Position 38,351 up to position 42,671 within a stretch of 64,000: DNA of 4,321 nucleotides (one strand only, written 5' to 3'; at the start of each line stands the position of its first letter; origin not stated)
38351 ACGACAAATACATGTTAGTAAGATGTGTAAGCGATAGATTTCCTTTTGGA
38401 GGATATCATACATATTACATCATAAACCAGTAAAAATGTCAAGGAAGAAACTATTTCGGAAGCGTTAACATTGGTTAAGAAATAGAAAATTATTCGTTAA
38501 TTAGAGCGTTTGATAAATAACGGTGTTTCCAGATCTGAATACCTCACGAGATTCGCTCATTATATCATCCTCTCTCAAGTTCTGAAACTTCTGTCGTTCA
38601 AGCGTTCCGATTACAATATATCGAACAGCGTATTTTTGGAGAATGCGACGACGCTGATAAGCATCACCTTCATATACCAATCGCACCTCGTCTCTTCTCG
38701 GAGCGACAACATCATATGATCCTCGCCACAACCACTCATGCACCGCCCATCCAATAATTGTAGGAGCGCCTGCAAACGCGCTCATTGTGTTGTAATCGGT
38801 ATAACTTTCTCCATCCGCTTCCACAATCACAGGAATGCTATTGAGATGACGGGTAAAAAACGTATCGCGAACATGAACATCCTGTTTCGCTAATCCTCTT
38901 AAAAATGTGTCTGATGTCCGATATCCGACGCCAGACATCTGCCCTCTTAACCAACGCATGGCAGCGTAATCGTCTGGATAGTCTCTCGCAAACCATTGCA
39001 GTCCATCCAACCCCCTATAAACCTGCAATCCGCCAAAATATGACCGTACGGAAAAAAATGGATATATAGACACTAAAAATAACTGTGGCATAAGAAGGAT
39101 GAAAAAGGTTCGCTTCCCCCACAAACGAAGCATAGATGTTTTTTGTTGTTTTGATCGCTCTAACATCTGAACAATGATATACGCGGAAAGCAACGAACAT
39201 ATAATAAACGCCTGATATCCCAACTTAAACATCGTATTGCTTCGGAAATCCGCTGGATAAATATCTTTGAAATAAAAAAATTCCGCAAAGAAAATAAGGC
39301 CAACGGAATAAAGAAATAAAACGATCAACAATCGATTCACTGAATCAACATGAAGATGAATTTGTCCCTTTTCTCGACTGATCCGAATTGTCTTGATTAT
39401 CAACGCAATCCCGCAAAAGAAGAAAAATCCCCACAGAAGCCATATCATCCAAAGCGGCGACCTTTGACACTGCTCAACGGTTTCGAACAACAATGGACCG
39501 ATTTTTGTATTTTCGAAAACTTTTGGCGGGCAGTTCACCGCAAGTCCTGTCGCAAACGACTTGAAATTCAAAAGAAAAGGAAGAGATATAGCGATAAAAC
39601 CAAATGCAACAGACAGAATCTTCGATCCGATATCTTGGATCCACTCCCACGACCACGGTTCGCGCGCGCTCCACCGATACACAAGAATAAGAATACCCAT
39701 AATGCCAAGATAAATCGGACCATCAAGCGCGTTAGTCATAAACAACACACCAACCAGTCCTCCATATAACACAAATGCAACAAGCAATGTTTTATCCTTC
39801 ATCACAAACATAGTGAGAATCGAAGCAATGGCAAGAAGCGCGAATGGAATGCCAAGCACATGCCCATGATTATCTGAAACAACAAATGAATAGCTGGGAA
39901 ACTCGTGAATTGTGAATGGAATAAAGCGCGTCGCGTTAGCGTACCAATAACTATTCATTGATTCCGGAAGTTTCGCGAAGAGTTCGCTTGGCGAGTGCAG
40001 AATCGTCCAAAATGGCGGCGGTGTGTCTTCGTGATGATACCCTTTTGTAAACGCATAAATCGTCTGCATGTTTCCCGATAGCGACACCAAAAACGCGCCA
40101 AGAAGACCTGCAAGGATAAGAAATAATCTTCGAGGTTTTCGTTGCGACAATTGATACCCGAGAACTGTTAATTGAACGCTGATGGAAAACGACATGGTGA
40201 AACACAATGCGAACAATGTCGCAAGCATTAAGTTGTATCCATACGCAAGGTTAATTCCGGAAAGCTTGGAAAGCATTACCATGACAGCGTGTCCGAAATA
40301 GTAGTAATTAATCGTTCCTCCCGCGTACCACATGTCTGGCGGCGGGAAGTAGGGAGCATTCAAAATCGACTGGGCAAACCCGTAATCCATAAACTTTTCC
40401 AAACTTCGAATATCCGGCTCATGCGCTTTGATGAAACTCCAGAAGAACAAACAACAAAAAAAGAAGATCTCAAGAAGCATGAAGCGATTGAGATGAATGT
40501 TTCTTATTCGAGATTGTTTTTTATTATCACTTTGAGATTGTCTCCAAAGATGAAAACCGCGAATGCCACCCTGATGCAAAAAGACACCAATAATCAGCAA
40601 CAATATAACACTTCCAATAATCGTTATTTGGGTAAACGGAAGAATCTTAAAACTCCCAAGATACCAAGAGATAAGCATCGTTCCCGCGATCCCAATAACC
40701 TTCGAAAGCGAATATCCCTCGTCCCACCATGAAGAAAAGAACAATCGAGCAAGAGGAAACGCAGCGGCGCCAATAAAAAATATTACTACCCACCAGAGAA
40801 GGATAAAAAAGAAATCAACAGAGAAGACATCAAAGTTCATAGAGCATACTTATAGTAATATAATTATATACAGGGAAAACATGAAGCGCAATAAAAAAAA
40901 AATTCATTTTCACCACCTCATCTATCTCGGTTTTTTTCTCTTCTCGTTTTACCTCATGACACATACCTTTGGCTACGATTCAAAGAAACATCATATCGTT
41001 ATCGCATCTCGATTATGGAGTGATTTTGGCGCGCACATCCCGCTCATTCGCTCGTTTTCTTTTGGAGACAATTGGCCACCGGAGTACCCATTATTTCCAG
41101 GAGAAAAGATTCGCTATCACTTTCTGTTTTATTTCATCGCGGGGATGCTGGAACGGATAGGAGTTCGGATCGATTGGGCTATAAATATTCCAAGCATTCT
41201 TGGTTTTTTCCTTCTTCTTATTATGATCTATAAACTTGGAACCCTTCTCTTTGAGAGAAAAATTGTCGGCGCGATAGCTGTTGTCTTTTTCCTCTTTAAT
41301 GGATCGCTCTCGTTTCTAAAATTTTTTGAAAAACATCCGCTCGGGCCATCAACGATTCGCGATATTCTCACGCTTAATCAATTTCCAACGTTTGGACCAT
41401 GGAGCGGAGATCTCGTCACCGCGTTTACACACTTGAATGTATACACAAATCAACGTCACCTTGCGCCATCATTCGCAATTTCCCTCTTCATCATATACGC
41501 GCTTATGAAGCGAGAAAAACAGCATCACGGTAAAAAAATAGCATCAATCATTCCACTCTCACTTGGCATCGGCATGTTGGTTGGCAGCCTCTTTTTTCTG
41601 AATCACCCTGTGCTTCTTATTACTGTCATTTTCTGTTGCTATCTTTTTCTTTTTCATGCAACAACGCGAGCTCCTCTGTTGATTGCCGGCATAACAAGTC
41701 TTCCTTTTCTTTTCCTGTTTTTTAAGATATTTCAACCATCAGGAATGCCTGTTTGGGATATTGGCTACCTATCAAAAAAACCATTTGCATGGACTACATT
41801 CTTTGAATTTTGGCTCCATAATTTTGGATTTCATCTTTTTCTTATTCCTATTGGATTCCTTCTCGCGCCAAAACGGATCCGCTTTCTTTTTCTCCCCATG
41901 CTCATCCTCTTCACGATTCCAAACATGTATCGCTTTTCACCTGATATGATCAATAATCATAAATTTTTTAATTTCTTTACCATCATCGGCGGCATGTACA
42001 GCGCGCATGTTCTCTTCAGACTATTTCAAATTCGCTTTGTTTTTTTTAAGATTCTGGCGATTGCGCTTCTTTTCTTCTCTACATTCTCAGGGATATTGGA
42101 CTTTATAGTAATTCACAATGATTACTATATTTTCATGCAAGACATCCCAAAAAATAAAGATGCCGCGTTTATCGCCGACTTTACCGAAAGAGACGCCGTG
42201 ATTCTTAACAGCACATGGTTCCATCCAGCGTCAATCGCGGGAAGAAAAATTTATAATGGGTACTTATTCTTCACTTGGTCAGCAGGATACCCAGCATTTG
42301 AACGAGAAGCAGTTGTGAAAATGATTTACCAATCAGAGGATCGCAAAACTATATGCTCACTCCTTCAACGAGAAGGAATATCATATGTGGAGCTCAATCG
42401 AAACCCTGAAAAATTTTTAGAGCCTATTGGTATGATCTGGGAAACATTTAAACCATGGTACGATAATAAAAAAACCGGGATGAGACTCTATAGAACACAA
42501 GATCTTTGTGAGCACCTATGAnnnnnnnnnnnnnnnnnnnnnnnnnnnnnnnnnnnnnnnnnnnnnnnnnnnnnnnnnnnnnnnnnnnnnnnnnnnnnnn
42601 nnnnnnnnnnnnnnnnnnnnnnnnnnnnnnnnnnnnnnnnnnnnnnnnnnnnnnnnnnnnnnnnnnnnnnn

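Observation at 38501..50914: Second envelope-glycan locus: three more GT-C-like proteins next to a DPPR-synthase-like UbiA enzyme, a HAD phosphatase, GT4, two methyltransferases and a Glf-like flavoenzyme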

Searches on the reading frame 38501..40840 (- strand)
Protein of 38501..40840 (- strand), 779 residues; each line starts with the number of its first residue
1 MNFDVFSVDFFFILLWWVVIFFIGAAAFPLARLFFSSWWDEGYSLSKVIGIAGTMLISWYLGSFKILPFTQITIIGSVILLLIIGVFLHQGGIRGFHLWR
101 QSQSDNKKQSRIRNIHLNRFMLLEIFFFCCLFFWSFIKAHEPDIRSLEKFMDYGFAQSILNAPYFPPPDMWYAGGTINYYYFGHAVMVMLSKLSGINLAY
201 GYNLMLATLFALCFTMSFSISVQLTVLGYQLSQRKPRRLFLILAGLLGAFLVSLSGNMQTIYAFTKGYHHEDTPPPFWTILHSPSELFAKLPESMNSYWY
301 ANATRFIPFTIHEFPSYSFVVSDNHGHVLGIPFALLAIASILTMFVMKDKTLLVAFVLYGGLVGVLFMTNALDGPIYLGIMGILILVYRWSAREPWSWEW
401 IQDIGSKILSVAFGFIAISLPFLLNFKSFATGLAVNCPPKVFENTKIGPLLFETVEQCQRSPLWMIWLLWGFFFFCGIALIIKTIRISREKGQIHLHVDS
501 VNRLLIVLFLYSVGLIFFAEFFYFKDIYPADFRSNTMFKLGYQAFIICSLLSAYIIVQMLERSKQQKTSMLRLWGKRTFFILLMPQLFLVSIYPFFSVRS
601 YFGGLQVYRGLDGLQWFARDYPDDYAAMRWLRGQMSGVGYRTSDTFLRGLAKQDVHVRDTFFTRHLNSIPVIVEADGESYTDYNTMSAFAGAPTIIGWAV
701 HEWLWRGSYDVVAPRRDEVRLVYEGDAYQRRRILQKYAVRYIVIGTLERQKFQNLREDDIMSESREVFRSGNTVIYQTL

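Call 4: search_protein_families(library=pfam, proteins=[window:38501-40840:-], max_evalue=0.01)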
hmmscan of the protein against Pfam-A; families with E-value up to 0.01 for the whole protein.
window:38501-40840:- (779 aa): 1 family
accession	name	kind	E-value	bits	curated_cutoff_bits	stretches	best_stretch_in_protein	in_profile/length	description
PF10060.15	DUF2298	-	1.5e-90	304.9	27.8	2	56-486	4-388/488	Uncharacterized membrane protein (DUF2298)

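Call 5: search_protein_families(library=ncbifam, proteins=[window:38501-40840:-], max_evalue=0.01)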
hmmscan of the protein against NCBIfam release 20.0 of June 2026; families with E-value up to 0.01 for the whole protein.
window:38501-40840:- (779 aa): 1 family
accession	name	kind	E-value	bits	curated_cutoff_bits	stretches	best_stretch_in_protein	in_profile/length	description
TIGR03662.1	Chlor_Arch_YYY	subfamily_domain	3e-134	449.4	300.25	2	10-637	2-612/727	chlor_Arch_YYY domain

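Call 11: search_solved_structures(query=window:38501-40840:-, max_evalue=1)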
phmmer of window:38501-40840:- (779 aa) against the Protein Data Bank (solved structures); distinct sequences matched with E-value up to 1: 0.

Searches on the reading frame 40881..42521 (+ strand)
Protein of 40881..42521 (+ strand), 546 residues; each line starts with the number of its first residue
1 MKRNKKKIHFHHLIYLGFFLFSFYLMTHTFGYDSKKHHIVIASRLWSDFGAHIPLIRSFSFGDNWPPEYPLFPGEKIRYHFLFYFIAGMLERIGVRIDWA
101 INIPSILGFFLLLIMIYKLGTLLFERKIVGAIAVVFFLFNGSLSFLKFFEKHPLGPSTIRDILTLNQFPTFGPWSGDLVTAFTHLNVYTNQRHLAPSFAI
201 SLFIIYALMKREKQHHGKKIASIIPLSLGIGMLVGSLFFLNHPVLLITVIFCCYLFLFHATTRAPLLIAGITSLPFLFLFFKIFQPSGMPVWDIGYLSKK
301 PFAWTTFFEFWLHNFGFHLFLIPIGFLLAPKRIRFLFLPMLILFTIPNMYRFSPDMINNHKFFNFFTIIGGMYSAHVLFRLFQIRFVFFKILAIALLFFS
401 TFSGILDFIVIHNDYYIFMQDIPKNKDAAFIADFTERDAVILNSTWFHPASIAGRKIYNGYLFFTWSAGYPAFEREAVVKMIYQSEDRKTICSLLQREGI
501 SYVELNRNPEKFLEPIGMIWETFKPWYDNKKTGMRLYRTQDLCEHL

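Call 4: search_protein_families(library=pfam, proteins=[window:40881-42521:+], max_evalue=0.01)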
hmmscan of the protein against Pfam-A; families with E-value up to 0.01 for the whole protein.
window:40881-42521:+ (546 aa): 0 families

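Call 5: search_protein_families(library=ncbifam, proteins=[window:40881-42521:+], max_evalue=0.01)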
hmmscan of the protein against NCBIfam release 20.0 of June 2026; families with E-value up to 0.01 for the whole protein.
window:40881-42521:+ (546 aa): 0 families

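Call 18: search_protein_families(library=pfam, proteins=[window:40881-42521:+], max_evalue=5)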
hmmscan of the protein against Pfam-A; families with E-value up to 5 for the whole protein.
window:40881-42521:+ (546 aa): 0 families

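Call 21: find_homologous_proteins(query=window:40881-42521:+, max_evalue=0.00001)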
Query window:40881-42521:+ (546 aa): 1680 proteins with E <= 0.00001 among 8000 candidates; the best 120 are listed.
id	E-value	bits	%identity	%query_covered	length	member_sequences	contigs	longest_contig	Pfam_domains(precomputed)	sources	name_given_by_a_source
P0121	0.0e+0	1246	99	100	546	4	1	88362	-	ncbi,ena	-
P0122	5.5e-262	889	72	99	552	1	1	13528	-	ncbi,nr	ncbi:MAG: hypothetical protein N3A54_02190 [Patescibacteria group bacterium]|nr:hypothetical protein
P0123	8.2e-239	812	68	92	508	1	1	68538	-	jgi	jgi:hypothetical protein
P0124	8.8e-233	792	68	93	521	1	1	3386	-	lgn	-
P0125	1.1e-213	729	56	97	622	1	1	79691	-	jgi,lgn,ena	-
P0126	6.9e-210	717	62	92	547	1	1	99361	-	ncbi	-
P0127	3.0e-196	672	56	97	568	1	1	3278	-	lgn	-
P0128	3.2e-189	648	55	95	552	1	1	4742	-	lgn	-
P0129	4.2e-186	638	53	99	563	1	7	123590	-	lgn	-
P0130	2.1e-185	636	53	99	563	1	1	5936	-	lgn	-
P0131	1.1e-184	633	54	95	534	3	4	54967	-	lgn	-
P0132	3.9e-181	622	52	99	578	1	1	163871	-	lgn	-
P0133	1.3e-175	604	51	95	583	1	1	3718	-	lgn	-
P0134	7.0e-175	601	54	93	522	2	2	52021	-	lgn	-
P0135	1.3e-169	584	52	97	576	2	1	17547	-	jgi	jgi:hypothetical protein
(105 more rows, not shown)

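Call 24: search_solved_structures(query=A1, max_evalue=10)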
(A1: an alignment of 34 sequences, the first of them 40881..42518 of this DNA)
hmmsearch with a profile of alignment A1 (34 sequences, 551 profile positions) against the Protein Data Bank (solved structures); distinct sequences matched with E-value up to 10: 0.

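Call 37: predict_structure(alignment_id=A1)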
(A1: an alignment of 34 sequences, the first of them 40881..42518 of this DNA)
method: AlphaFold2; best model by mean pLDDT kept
length: 546 residues; sequences in the alignment: 34
mean_pLDDT: 90.0   pTM: 0.91
mean pLDDT of the five models: 90.0, 89.4, 89.4, 88.8, 88.1
residues with pLDDT >= 90: 374; 70-90: 136; 50-70: 36; < 50: 0
segments of 3 or more residues with pLDDT < 50: none
pLDDT, mean of each block of 10 residues (from residue 1): 75 96 95 96 79 91 91 82 96 97 97 98 97 95 78 81 68 63 69 93 98 79 93 97 95 96 97 96 84 86 89 91 96 94 92 84 94 98 97 96 87 90 96 97 87 90 67 89 97 96 95 93 96 96 84
secondary structure, 60 per line:
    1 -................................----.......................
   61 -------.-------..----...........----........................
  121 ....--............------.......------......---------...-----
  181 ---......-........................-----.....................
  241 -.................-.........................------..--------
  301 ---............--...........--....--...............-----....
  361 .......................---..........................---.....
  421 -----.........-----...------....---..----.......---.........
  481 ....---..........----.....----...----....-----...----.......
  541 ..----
elements in order: H2-29 E30-33 E38-42 H43-60 H82-92 H97-124 H127-138 H145-151 H158-163 H184-189 H191-214 H220-240 H242-258 H260-283 H304-315 H318-328 H331-334 H337-349 H357-383 H387-412 E416-420 H426-434 E440-442 H449-452 H462-468 H472-484 H488-497 E502-506 H518-521 E527-529 E534-538 H539-542
